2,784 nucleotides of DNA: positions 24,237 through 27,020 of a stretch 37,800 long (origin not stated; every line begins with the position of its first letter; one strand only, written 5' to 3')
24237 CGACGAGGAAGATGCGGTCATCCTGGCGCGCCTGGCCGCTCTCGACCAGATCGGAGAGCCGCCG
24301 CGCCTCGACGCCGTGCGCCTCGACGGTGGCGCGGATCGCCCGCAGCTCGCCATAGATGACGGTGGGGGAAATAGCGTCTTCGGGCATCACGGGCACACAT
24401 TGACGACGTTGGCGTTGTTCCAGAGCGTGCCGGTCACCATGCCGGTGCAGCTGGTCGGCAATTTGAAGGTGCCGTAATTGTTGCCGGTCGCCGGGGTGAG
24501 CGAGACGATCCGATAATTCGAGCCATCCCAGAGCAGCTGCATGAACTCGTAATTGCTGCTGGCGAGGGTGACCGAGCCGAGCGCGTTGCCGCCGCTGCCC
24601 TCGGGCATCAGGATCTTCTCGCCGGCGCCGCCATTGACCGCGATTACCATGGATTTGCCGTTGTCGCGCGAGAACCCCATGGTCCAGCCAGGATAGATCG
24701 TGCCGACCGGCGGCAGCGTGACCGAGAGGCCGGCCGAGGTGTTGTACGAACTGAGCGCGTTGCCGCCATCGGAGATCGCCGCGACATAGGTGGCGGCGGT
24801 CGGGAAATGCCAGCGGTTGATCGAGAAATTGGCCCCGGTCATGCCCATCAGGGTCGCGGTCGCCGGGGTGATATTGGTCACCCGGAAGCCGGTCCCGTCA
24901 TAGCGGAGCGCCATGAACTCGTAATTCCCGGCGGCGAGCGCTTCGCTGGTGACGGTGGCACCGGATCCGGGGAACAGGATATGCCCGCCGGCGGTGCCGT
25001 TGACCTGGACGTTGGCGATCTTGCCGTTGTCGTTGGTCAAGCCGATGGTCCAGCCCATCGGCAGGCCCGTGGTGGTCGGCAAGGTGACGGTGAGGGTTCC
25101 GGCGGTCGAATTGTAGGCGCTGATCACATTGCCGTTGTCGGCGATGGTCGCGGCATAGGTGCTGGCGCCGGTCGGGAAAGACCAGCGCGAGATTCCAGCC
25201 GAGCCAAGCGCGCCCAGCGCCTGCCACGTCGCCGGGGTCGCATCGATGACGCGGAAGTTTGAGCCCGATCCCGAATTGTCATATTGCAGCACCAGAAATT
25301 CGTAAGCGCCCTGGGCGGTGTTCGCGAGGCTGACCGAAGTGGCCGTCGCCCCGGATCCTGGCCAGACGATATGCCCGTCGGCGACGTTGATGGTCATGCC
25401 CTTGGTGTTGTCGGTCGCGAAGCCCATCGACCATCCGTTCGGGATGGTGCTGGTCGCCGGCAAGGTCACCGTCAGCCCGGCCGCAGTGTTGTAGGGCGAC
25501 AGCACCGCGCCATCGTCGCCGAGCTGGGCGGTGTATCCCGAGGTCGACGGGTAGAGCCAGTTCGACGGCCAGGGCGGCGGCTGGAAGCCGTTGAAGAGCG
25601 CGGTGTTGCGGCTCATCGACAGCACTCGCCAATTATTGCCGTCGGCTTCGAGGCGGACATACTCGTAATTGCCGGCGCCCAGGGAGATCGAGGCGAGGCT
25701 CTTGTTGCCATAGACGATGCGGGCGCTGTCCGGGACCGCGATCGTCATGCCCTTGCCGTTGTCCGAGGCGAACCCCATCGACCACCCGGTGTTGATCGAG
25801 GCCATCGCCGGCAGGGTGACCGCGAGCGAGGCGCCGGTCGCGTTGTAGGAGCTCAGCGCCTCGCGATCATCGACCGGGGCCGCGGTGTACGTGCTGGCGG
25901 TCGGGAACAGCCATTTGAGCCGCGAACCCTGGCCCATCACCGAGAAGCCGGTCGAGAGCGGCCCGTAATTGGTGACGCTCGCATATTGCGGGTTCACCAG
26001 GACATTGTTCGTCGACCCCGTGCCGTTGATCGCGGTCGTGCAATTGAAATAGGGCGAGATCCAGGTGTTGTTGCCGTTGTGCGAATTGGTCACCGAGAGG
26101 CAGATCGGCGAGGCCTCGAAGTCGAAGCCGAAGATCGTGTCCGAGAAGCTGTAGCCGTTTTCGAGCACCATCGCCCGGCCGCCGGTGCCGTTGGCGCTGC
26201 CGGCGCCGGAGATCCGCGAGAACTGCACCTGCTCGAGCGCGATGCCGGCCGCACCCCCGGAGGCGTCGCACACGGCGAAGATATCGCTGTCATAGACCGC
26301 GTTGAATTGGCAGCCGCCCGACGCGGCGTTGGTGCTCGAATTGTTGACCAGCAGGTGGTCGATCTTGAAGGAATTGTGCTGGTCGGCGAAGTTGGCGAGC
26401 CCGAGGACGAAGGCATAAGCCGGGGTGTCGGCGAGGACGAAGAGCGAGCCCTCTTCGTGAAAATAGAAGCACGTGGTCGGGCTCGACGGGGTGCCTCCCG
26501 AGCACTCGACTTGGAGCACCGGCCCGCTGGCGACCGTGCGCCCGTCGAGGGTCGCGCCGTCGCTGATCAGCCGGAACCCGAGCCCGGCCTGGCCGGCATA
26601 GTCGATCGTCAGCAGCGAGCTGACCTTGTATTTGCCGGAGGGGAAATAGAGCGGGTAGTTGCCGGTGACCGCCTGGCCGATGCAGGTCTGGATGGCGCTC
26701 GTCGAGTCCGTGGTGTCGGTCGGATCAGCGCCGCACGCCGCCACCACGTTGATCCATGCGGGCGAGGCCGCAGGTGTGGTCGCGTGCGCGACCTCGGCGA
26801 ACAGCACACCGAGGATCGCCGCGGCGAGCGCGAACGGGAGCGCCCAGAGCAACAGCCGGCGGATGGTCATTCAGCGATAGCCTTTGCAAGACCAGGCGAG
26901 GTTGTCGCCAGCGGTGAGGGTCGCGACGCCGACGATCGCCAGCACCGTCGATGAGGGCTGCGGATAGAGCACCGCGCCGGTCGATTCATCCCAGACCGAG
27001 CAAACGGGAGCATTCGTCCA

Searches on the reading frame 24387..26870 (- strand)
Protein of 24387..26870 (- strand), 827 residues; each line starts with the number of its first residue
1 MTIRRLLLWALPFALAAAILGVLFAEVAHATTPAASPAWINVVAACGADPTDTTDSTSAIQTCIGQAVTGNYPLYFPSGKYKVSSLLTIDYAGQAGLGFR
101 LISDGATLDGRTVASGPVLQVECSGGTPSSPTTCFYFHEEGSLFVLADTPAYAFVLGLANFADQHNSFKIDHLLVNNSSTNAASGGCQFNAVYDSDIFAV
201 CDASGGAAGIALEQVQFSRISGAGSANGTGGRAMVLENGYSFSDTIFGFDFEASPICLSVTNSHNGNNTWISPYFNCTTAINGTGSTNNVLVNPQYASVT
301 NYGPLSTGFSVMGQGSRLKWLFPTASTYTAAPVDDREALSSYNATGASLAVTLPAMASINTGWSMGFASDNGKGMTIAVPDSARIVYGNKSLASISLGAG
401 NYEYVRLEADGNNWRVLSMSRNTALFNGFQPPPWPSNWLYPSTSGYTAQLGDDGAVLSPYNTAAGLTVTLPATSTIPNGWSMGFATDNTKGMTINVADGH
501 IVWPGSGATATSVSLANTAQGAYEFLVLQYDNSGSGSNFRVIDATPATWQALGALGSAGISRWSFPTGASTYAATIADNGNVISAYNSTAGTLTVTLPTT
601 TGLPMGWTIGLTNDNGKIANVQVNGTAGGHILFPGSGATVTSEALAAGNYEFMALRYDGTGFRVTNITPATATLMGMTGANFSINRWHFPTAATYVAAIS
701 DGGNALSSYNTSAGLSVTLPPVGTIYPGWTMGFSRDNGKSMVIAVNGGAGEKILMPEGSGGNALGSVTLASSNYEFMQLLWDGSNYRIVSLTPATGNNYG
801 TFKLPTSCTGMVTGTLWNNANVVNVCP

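Call 13: search_protein_families(library=pfam, proteins=[window:24387-26870:-], max_evalue=0.01)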
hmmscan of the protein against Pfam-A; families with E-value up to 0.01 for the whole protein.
window:24387-26870:- (827 aa): 1 family
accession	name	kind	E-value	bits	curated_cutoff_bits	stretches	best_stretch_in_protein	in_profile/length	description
PF12708.12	Pect-lyase_RHGA_epim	-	1e-07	32.4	27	1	39-91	1-54/213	Rhamnogalacturonase A/epimerase, pectate lyase-like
